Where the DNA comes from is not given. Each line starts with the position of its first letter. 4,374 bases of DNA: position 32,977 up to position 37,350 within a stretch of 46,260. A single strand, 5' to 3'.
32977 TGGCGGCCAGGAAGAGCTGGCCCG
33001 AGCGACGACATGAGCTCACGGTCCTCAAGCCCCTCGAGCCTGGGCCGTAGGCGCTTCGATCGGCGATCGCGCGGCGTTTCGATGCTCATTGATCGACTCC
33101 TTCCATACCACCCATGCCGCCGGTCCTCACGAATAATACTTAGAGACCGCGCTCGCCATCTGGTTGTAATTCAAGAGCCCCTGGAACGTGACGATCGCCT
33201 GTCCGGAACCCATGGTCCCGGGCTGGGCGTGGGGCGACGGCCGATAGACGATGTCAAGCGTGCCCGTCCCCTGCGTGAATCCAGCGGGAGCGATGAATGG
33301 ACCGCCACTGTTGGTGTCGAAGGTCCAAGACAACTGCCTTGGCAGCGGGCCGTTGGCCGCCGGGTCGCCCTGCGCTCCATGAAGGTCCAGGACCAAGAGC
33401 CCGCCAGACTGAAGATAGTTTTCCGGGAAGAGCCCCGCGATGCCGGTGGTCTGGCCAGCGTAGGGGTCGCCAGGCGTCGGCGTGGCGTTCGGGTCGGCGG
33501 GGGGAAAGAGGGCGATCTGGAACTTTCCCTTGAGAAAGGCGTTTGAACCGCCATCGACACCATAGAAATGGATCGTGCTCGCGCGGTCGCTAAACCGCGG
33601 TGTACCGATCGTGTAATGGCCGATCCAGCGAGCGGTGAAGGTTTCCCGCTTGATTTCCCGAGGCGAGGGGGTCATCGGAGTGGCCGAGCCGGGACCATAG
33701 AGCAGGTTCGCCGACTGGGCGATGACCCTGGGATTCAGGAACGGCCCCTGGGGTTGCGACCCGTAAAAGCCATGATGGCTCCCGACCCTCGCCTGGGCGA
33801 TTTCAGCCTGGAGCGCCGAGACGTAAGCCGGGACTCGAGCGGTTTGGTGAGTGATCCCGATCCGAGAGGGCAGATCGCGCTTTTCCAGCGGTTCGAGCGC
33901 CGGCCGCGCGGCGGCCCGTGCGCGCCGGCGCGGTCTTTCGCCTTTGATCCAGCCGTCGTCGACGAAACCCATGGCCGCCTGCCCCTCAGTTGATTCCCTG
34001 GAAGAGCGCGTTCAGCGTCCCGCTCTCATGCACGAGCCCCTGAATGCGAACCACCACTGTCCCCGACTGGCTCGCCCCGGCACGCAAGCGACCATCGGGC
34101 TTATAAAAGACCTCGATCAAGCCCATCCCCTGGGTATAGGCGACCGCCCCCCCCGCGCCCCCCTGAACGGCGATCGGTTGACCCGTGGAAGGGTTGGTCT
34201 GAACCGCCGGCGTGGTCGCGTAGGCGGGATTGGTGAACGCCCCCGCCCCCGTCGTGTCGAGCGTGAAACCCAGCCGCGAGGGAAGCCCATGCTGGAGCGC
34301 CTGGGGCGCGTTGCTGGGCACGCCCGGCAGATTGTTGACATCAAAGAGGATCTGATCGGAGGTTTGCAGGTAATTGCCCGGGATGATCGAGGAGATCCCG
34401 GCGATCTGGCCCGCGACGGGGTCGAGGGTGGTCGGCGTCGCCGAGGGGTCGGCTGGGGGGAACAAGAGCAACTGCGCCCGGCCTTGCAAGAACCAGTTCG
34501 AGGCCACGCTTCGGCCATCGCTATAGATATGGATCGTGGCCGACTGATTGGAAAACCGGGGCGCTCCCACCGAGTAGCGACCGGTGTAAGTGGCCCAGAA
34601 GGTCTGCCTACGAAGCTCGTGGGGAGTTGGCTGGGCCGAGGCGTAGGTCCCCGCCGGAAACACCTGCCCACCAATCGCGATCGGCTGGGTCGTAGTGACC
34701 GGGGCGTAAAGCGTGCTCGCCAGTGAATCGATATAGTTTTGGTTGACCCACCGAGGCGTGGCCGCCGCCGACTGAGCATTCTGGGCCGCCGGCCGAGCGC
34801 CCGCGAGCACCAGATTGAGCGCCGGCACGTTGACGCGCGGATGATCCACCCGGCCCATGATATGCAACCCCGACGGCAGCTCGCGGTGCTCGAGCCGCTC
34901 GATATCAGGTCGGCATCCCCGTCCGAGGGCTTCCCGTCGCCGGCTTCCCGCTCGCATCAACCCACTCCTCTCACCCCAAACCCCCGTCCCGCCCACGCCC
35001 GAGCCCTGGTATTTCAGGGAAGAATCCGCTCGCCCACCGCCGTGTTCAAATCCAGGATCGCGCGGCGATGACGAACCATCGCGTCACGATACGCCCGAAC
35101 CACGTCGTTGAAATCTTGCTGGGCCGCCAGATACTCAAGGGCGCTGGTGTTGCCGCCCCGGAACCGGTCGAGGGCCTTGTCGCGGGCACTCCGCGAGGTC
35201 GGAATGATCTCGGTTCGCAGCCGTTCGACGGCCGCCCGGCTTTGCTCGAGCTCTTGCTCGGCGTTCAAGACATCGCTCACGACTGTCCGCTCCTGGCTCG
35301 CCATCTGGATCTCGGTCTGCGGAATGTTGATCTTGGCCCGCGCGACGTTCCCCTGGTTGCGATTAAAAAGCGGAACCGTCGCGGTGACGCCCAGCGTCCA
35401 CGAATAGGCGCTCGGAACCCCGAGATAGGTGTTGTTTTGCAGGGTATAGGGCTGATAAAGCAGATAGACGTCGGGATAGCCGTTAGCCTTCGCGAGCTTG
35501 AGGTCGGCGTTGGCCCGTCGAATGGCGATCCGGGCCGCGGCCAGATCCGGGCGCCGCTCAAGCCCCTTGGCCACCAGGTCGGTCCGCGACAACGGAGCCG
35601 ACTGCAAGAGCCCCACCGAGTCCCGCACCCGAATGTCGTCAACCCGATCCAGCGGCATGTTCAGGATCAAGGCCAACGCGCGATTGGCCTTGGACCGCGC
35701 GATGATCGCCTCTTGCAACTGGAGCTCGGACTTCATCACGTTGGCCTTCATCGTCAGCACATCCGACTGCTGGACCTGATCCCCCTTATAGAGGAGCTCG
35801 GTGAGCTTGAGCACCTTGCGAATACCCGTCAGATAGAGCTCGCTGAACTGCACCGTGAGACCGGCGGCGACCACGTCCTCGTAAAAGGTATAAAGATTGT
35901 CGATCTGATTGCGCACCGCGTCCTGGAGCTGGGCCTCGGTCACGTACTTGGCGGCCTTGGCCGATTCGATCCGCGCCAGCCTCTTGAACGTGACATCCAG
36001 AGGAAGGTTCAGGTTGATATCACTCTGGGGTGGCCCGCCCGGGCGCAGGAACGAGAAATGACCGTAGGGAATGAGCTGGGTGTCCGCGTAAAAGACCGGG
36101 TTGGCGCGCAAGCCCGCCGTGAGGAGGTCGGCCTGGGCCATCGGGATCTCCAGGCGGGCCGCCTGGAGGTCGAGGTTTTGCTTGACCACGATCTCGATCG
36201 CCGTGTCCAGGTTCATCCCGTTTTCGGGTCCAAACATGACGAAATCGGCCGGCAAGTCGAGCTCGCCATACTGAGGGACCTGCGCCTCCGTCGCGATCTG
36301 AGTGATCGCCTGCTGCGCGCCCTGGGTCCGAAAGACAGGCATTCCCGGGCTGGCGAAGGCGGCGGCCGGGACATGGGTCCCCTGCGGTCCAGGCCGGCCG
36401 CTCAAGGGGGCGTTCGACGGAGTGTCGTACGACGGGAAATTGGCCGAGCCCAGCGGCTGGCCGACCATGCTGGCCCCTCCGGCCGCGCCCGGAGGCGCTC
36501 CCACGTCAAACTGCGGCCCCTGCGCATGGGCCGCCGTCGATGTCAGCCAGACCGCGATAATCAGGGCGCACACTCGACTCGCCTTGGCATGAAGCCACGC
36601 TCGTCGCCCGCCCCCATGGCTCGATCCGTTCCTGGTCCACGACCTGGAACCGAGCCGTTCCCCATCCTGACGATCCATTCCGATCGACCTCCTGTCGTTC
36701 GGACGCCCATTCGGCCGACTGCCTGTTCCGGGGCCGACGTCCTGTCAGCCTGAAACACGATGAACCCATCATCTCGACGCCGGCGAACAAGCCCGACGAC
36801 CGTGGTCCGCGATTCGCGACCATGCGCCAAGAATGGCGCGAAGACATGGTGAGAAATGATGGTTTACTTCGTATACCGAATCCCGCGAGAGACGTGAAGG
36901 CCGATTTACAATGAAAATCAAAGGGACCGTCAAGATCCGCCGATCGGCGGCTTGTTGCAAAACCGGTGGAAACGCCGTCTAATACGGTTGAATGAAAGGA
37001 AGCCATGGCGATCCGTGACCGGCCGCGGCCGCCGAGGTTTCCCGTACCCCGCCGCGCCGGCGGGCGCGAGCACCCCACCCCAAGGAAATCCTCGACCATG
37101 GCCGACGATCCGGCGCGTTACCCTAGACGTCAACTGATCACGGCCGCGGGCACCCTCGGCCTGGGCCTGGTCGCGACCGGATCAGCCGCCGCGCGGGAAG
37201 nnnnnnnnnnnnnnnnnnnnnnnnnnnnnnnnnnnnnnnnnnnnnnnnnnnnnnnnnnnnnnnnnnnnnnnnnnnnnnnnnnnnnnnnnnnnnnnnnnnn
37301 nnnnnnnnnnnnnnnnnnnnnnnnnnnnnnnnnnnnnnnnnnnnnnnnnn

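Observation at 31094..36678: TolC-family gene heading a tight string of three tandem paralogs of an unrecognised protein family plus an atypical GTPase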

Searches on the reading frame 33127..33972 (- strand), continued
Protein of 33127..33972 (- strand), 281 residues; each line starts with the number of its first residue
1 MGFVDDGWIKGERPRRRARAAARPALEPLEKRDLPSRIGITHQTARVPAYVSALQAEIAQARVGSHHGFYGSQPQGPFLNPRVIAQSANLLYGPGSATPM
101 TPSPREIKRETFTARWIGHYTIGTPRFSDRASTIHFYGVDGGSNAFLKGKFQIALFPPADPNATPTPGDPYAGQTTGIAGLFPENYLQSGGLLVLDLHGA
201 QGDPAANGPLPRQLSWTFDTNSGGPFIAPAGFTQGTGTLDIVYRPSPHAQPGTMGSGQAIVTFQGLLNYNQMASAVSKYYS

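Call 74: list_cluster_members(proteins=[P0282, P0293, P0296, P0316, P0341, P0347, P0380, P0313, P0356, P0372])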
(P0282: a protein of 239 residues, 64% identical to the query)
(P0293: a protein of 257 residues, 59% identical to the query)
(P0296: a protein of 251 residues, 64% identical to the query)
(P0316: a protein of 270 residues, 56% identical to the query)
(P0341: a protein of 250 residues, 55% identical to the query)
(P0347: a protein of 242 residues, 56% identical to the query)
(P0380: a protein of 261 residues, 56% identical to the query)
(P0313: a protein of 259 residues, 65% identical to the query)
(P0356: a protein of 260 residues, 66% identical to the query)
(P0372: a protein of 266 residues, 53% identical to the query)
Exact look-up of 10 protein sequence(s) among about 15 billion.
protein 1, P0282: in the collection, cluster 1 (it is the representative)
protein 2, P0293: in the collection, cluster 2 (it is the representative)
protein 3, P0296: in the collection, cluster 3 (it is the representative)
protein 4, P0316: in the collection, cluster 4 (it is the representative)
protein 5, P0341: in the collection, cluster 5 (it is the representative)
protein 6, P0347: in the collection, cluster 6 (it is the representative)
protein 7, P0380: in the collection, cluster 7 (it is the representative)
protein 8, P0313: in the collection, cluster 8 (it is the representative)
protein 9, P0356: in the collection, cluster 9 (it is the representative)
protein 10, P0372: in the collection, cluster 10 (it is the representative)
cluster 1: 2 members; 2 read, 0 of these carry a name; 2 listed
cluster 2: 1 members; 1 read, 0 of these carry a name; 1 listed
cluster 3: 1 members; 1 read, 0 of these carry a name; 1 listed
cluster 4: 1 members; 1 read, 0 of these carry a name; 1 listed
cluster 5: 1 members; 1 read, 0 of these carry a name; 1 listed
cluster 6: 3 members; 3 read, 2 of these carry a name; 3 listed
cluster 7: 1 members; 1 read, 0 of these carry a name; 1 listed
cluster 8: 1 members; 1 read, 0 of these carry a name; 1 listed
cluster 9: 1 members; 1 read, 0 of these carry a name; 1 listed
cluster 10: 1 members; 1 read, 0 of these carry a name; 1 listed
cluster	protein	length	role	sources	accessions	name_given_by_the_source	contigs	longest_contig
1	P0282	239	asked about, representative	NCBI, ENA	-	-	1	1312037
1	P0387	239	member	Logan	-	-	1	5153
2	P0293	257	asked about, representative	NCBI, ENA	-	-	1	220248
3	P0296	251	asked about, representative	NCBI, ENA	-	-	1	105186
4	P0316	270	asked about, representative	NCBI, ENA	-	-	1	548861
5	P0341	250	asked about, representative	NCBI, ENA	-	-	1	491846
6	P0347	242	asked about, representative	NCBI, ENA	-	-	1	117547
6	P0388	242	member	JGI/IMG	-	hypothetical protein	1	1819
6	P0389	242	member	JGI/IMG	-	hypothetical protein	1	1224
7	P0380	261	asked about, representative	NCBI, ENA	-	-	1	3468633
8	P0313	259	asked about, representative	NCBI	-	-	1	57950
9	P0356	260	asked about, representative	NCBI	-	-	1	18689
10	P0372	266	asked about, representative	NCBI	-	-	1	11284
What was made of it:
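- Tried and rejected: No names were returned (call 74).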

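Call 77: find_encoding_contigs(protein=P0248, flank=9000, max_places=1)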
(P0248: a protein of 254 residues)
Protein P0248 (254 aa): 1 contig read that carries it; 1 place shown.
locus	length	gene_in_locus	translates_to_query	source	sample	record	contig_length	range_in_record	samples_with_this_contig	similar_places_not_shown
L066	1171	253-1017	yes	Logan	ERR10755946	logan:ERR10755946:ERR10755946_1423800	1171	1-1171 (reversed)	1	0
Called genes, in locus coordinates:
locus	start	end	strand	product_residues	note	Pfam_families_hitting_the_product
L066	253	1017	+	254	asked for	-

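Call 78: find_encoding_contigs(protein=P0261, flank=9000, max_places=1)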
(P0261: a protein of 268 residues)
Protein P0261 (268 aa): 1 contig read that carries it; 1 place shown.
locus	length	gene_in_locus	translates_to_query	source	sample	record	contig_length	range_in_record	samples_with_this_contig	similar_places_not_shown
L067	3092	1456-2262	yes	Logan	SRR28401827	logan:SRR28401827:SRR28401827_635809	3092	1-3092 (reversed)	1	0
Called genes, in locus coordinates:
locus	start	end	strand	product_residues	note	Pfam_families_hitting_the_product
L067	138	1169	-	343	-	PF11949:DUF3466 (weak), PF07589:PEP_exosort_dom (weak)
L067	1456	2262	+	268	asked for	-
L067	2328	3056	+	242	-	-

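Call 79: find_encoding_contigs(protein=P0231, flank=9000, max_places=1)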
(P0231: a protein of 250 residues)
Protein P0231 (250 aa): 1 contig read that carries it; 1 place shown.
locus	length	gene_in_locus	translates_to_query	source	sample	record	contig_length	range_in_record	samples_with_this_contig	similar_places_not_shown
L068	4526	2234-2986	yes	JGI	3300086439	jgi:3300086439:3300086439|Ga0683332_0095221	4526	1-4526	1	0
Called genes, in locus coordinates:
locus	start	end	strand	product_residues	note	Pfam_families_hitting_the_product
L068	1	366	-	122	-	?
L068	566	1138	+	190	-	-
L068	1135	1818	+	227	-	-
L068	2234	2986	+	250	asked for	-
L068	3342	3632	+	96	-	-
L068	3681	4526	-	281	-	?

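Call 80: find_encoding_contigs(protein=P0265, flank=9000, max_places=1)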
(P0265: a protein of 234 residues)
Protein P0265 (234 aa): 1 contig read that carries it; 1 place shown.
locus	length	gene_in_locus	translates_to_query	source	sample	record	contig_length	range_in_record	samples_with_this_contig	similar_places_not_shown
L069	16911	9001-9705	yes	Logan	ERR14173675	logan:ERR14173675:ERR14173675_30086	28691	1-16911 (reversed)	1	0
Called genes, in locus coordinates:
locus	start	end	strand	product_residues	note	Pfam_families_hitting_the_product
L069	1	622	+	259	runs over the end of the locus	PF00459:Inositol_P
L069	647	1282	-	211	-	-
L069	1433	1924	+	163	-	PF13826:Monooxy_af470-like, PF13816:Dehydratase_hem (weak)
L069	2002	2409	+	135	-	-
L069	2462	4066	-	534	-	PF03062:MBOAT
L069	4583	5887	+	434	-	PF06078:DUF937, PF00691:OmpA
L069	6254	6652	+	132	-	-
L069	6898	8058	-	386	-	-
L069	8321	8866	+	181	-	PF13238:AAA_18, PF13671:AAA_33, PF01202:SKI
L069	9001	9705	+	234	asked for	-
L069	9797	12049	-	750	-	PF00350:Dynamin_N (faint), PF01926:MMR_HSR1 (weak)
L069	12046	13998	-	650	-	-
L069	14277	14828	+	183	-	PF11026:DUF2721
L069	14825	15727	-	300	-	PF01479:S4, PF00849:PseudoU_synth_2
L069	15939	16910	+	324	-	?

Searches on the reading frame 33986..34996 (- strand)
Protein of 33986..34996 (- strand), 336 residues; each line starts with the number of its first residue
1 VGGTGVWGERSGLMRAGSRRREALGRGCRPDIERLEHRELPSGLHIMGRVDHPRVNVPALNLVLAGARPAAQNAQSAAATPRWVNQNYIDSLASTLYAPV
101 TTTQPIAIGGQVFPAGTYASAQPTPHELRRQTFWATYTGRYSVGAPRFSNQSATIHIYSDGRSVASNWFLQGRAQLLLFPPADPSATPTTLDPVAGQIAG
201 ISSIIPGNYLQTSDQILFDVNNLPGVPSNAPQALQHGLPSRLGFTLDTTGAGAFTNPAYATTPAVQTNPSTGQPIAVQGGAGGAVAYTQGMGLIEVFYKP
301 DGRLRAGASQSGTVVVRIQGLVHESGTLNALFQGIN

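Call 3: search_protein_families(library=pfam, proteins=[window:33986-34996:-], max_evalue=1)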
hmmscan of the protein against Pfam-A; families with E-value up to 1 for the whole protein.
window:33986-34996:- (336 aa): 2 families
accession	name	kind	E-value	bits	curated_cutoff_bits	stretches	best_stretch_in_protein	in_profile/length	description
PF08305.17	NPCBM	-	0.15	12.5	23.9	1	102-173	27-97/137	NPCBM/NEW2 domain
PF05534.18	HicB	-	0.18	12.2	21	1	308-335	14-41/51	HicB family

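Call 4: search_protein_families(library=ncbifam, proteins=[window:33986-34996:-], max_evalue=1)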
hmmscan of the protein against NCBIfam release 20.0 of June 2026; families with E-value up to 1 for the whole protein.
window:33986-34996:- (336 aa): 0 families

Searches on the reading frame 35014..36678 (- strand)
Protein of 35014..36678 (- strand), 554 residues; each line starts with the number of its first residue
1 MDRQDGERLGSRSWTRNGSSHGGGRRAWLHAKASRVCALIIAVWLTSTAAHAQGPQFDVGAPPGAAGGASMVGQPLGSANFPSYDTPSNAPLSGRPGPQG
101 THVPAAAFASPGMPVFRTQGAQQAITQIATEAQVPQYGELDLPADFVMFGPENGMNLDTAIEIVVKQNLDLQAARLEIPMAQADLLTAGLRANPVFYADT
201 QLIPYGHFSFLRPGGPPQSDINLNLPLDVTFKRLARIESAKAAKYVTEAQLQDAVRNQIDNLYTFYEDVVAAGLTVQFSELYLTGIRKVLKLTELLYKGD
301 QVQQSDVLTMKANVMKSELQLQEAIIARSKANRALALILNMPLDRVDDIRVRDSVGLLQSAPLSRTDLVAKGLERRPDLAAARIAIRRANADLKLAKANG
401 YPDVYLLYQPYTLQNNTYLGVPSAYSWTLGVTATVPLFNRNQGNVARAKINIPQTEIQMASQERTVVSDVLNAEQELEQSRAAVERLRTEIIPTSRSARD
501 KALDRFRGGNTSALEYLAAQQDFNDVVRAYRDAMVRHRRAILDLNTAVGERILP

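Call 3: search_protein_families(library=pfam, proteins=[window:35014-36678:-], max_evalue=1)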
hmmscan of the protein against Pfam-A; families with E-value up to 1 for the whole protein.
window:35014-36678:- (554 aa): 1 family
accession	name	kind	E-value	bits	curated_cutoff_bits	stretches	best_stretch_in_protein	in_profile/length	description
PF02321.23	OEP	-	4.6e-49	167.2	22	2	367-549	3-187/187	Outer membrane efflux protein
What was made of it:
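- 35014..36678 (-): TolC/CzcC-like outer-membrane factor (554 aa). It has a Sec-type signal peptide (...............|QG), then a conserved Pro/Gly-rich extension of about 100 aa, then two OEP repeats. PF02321 E=4.6e-49 with 2 stretches (call 3).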

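Call 4: search_protein_families(library=ncbifam, proteins=[window:35014-36678:-], max_evalue=1)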
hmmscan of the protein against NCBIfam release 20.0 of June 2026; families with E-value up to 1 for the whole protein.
window:35014-36678:- (554 aa): 8 families
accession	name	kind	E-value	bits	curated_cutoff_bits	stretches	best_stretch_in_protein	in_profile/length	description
TIGR01845.1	outer_NodT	subfamily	1.5e-17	63.6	210.05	1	156-549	58-458/460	efflux transporter outer membrane subunit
TIGR01844.1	type_I_sec_TolC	subfamily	2.6e-13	49.8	225.15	1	231-549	85-398/414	TolC family outer membrane protein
NF045679.1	DiMtlExpIhpA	equivalog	1.6e-11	43.5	650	1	152-541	28-405/424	divalent metal ion exporter subunit IhpA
NF033142.1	efflux_OM_AdeC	exception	2.3e-06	26.5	975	1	369-521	277-431/465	multidrug efflux RND transporter AdeABC outer membrane channel subunit AdeC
NF033143.1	efflux_OM_AdeK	equivalog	9.8e-06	24.6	900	1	365-521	273-431/480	multidrug efflux RND transporter AdeIJK outer membrane channel subunit AdeK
NF007347.1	PRK09837.1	subfamily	0.00074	18.5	598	1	164-547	71-454/461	Cu(I)/Ag(I) efflux RND transporter outer membrane protein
NF008524.1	PRK11459.1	equivalog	0.0008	18.3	650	1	367-475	289-397/478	multidrug resistance outer membrane protein MdtQ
NF010035.0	PRK13510.1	equivalog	0.15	12.4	104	0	248-280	40-72/95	sulfurtransferase complex subunit TusB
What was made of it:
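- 35014..36678 (-): Best NCBIfam matches are NodT, TolC and IhpA, all below cutoffs (call 4).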

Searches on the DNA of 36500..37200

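Call 84: search_rna_families(source=window, start=36500, end=37200, threshold=evalue, max_evalue=1)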
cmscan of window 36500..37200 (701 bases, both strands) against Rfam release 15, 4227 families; matches with E-value up to 1: 0.
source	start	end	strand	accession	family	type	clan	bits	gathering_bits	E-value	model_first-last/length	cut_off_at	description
